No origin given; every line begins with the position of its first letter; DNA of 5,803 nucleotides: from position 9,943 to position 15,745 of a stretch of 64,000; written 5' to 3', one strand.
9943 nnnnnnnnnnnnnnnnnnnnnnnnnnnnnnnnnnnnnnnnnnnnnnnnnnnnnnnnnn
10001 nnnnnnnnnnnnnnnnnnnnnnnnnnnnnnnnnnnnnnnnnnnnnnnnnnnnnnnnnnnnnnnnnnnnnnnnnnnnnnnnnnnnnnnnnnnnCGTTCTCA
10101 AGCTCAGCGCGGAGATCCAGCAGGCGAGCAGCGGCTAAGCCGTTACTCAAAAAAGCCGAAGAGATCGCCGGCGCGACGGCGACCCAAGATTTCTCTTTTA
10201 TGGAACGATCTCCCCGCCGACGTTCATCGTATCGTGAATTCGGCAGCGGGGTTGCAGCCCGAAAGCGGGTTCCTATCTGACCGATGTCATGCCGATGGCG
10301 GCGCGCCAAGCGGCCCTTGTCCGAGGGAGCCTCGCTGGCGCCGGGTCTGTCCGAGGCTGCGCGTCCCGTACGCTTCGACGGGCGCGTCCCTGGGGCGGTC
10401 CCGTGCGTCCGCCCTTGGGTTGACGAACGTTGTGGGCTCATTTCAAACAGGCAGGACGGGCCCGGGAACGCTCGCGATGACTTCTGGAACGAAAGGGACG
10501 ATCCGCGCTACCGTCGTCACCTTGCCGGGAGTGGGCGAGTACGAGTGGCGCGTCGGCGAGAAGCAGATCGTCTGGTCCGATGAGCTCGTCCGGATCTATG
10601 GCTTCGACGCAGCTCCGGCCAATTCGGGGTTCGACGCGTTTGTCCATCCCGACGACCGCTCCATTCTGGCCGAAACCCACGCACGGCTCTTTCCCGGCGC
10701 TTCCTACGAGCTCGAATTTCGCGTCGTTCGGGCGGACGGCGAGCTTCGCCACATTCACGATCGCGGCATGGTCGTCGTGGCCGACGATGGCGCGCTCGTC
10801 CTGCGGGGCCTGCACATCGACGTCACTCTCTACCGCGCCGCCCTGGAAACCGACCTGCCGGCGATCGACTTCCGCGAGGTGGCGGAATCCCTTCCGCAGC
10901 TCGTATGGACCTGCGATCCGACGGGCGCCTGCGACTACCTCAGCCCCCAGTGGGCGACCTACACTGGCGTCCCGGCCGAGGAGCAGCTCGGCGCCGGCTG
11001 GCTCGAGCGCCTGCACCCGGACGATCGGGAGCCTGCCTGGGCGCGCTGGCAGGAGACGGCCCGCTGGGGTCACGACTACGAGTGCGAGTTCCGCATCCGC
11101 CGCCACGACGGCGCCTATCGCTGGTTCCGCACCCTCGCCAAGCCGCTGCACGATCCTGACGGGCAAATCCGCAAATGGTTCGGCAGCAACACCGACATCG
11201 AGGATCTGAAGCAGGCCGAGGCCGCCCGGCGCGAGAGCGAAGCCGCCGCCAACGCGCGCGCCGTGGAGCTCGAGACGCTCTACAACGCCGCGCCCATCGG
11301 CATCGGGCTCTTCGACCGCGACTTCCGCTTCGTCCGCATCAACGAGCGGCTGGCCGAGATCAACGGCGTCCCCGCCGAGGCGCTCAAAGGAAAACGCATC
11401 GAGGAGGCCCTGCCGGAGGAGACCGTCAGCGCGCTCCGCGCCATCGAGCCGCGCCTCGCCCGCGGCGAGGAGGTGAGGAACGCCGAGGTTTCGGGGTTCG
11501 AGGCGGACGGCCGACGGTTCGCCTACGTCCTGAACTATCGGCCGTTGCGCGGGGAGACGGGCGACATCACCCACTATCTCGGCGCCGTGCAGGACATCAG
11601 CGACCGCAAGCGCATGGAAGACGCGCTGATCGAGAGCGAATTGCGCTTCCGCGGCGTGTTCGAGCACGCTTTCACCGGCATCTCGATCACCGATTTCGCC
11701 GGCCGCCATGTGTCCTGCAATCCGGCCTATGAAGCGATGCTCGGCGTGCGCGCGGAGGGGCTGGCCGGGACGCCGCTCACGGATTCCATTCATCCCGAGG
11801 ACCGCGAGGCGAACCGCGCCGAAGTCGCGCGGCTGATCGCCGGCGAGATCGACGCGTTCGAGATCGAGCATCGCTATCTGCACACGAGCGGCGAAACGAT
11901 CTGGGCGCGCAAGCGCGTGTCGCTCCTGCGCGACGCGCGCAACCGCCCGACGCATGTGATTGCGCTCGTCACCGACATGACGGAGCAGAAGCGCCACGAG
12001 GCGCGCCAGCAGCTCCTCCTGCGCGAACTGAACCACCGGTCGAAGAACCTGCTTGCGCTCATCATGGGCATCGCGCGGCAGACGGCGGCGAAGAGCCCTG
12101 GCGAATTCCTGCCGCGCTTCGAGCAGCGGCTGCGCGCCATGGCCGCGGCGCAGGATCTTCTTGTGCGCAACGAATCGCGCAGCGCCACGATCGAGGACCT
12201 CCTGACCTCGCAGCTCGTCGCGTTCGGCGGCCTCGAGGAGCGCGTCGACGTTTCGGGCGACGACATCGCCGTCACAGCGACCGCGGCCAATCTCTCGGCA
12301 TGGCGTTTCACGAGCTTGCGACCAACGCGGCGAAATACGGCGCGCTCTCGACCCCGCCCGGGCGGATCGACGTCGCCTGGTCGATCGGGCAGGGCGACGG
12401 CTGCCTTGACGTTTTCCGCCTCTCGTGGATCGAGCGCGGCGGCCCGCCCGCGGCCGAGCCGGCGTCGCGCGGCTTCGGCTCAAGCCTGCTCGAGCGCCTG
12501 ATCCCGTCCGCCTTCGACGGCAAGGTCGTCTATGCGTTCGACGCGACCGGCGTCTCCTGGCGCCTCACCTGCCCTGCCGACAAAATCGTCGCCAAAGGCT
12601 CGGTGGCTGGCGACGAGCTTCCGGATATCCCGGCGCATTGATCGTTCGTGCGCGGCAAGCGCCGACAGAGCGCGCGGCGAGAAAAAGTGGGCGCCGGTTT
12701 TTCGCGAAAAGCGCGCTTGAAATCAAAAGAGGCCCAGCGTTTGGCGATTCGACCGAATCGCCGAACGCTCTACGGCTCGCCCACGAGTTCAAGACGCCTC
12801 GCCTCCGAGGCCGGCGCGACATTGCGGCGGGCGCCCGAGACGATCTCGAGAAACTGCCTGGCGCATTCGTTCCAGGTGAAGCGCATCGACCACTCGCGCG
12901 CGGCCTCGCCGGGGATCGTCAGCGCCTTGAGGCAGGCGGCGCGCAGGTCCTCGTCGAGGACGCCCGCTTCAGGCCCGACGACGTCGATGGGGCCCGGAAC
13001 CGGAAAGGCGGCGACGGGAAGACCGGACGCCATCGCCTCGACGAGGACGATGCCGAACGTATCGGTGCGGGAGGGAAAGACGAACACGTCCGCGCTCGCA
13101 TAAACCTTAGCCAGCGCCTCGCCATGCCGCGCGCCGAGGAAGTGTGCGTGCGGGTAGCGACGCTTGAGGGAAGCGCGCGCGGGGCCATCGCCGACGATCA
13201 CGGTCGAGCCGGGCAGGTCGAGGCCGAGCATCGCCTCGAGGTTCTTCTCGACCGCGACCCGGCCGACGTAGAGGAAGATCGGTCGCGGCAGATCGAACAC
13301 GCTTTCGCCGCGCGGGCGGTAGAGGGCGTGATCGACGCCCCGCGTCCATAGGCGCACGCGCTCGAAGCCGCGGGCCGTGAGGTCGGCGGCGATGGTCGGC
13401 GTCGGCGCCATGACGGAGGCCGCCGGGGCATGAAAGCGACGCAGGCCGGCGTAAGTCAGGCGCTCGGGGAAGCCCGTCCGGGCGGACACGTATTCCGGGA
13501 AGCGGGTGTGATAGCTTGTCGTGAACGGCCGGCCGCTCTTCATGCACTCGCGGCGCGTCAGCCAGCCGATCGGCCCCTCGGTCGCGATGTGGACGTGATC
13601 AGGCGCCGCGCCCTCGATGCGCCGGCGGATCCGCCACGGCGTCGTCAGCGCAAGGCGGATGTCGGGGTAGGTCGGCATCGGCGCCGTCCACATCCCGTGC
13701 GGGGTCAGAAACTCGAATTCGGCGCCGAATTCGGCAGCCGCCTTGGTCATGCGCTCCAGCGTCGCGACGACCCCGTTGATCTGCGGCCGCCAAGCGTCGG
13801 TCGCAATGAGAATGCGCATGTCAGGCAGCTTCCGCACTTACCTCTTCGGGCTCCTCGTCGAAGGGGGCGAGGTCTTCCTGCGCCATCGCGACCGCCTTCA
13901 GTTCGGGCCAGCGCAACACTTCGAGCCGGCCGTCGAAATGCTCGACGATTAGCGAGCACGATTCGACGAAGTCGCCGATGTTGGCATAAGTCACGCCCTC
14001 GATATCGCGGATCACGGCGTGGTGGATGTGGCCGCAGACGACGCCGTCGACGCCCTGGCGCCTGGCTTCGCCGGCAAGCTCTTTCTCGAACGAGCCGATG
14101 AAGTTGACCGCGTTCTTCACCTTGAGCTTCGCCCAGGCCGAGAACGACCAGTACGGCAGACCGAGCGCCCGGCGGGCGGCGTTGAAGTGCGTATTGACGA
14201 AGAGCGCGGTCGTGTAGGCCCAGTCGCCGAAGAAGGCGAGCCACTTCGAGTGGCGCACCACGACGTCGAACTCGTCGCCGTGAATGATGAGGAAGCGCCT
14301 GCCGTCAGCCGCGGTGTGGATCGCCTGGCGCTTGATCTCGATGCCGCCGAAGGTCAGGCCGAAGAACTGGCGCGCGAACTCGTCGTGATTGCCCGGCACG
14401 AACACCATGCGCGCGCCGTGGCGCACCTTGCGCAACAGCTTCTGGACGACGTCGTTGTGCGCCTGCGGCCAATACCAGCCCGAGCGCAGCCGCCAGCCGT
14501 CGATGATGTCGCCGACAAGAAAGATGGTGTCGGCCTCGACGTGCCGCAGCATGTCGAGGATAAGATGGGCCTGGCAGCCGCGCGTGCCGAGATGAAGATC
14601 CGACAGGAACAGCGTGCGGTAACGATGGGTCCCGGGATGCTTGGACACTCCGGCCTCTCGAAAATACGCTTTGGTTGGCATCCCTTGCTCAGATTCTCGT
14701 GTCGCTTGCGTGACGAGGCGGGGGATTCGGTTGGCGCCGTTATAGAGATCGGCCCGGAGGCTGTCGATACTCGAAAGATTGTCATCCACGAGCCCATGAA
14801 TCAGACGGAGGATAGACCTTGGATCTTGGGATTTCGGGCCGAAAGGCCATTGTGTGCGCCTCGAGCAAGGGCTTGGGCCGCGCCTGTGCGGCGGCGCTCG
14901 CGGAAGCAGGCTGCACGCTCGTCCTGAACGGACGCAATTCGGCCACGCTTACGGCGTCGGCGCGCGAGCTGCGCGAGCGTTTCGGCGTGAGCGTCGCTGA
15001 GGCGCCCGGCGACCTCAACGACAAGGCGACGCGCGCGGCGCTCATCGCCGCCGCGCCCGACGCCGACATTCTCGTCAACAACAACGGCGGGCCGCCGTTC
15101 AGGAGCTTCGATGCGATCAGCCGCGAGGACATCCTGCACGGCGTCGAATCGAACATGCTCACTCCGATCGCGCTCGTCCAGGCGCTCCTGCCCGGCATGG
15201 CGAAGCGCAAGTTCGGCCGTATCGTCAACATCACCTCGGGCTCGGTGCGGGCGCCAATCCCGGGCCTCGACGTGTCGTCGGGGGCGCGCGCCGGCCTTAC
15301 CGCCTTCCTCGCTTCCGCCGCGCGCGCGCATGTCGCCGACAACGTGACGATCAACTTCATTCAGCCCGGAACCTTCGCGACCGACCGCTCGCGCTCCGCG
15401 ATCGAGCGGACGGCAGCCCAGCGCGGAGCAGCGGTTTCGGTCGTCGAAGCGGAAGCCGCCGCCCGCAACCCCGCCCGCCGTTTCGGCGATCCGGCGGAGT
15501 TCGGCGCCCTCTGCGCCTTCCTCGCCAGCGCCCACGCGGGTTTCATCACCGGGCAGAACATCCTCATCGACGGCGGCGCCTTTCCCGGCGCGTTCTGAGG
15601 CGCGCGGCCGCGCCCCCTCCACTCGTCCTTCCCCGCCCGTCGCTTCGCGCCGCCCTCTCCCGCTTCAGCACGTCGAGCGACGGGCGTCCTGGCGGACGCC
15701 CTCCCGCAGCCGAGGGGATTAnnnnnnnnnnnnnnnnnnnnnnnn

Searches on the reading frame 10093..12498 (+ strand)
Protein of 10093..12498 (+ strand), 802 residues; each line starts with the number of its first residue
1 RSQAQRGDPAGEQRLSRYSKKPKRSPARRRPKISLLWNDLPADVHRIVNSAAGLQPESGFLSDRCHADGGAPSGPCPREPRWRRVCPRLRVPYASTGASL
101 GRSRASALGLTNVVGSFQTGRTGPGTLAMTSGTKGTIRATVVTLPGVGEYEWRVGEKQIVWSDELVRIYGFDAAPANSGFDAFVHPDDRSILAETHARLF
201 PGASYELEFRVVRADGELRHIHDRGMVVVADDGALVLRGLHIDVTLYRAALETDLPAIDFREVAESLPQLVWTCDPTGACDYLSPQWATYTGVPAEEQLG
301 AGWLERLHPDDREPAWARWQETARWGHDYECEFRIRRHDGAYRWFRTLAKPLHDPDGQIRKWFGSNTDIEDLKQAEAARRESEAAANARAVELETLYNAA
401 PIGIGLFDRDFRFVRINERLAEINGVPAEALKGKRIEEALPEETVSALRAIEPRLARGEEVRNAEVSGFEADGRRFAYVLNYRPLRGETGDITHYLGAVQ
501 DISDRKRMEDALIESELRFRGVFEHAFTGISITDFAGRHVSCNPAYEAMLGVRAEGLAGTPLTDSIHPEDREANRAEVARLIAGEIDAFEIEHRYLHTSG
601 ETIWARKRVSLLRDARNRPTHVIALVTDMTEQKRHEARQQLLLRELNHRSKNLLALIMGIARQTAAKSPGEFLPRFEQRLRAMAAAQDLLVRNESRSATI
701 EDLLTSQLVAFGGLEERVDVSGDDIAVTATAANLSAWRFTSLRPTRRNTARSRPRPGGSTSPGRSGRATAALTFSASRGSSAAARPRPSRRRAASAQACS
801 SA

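Call 42: search_protein_families(library=pfam, proteins=[window:10093-12498:+], max_evalue=0.00001)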
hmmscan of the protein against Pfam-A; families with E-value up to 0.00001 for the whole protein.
window:10093-12498:+ (802 aa): 8 families
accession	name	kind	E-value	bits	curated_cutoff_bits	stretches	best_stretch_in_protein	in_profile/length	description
PF08447.18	PAS_3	-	7.8e-57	190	25.6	3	282-364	3-87/89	PAS fold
PF08448.16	PAS_4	-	6e-39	133.1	23.1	3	398-507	2-110/110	PAS fold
PF00989.32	PAS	-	7.4e-36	123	22.6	3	518-629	2-113/113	PAS fold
PF13426.13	PAS_9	-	5.7e-30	104.1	27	2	529-631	3-103/103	PAS domain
PF07536.20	HWE_HK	-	8.2e-20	71.8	22.8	1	645-724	1-83/83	HWE histidine kinase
PF13188.13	PAS_8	-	3e-15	55.9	21.8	0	518-575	2-59/65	PAS domain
PF13596.12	PAS_10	-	1.2e-06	29.5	22.1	0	393-502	1-105/106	PAS domain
PF12860.13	PAS_7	-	1.4e-06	28.8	27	0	524-636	2-114/115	PAS fold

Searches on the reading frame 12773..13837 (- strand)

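Call 42: search_protein_families(library=pfam, proteins=[window:12773-13837:-], max_evalue=0.00001)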
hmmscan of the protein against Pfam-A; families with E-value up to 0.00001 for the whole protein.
window:12773-13837:- (355 aa): 4 families
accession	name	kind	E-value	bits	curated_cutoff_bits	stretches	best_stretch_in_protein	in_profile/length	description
PF13692.12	Glyco_trans_1_4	-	1.9e-20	74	27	1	186-295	2-124/142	Glycosyl transferases group 1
PF00534.26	Glycos_transf_1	-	4.8e-19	69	26.4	1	179-292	9-137/172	Glycosyl transferases group 1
PF13439.12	Glyco_transf_4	-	5.9e-19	69.2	28.5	1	20-171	1-169/170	Glycosyltransferase Family 4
PF13579.12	Glyco_trans_4_4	-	1.8e-09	38.5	29.7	1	22-162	2-151/158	Glycosyl transferase 4-like domain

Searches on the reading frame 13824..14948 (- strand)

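Call 42: search_protein_families(library=pfam, proteins=[window:13824-14948:-], max_evalue=0.00001)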
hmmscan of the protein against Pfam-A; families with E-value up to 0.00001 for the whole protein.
window:13824-14948:- (375 aa): 2 families
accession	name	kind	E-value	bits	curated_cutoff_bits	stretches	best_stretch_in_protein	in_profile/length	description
PF12850.12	Metallophos_2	-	1.9e-11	44.7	27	0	113-226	4-91/154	Calcineurin-like phosphoesterase superfamily domain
PF00149.33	Metallophos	-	7.8e-11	43.2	21.5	1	111-310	2-190/191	Calcineurin-like phosphoesterase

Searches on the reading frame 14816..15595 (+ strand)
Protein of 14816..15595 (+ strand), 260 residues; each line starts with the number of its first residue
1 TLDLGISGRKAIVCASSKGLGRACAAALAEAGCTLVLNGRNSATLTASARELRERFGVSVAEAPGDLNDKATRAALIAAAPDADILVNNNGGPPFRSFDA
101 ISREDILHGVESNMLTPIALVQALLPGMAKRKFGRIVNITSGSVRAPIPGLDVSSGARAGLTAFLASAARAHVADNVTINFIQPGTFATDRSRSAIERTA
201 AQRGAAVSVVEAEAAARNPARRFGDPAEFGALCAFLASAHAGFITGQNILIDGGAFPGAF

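Call 42: search_protein_families(library=pfam, proteins=[window:14816-15595:+], max_evalue=0.00001)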
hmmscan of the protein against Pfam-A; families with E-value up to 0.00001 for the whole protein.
window:14816-15595:+ (260 aa): 2 families
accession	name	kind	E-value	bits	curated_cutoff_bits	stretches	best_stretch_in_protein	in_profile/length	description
PF13561.12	adh_short_C2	-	5e-38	131.4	27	1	15-254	3-234/236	Enoyl-(Acyl carrier protein) reductase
PF00106.31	adh_short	-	5.6e-32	111.2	26.6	1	11-195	3-190/195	short chain dehydrogenase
